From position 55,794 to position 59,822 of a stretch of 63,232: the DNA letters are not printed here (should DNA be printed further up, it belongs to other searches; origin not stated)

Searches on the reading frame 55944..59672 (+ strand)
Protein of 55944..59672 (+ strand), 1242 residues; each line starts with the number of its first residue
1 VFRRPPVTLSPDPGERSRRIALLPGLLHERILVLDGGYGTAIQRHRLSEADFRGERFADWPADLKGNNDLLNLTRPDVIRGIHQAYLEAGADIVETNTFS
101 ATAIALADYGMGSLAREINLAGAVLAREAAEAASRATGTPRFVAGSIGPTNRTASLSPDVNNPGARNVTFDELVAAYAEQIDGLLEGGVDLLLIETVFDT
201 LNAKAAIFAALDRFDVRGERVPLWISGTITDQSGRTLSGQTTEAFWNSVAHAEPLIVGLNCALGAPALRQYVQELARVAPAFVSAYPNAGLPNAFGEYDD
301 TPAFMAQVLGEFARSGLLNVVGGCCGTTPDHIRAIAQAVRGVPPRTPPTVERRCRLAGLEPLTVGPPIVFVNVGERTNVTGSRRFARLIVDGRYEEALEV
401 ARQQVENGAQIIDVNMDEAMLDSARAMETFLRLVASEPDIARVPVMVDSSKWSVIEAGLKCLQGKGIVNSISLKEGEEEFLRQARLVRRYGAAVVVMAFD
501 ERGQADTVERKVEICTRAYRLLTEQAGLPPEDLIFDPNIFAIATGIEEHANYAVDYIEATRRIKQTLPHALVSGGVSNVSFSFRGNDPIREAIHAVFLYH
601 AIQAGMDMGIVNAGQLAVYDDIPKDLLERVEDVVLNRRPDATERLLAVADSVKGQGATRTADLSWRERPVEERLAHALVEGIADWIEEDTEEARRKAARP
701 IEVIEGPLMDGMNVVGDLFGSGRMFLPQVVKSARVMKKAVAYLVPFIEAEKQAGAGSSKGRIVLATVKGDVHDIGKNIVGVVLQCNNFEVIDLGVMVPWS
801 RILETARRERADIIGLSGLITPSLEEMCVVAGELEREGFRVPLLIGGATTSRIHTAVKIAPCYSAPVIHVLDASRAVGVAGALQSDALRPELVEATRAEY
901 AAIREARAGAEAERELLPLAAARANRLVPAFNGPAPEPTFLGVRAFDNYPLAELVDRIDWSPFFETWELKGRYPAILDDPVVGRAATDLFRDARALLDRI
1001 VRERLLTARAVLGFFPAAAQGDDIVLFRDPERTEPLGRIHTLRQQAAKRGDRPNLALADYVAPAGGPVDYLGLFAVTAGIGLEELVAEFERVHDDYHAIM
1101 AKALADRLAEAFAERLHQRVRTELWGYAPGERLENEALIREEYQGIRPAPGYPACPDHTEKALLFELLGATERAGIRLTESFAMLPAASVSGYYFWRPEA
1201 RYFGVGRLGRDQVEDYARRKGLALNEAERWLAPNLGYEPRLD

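Call 56: search_protein_families(library=pfam, proteins=[window:55944-59672:+], max_evalue=0.00001)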
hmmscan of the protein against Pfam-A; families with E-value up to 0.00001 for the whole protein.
window:55944-59672:+ (1242 aa): 5 families
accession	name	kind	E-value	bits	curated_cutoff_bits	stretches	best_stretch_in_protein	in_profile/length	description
PF02965.22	Met_synt_B12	-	7.8e-123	409.7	25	1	951-1221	2-273/273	Vitamin B12 dependent methionine synthase, activation domain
PF02574.22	S-methyl_trans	-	6.6e-98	328.5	22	1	32-339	1-283/283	Homocysteine S-methyltransferase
PF00809.28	Pterin_bind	-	1.8e-64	218.1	25.5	1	374-612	1-244/244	Pterin binding enzyme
PF02607.22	B12-binding_2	-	1.4e-25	89.7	23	1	670-743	1-73/74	B12 binding domain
PF02310.24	B12-binding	-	1.7e-20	73.5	32.1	1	760-849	1-90/121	B12 binding domain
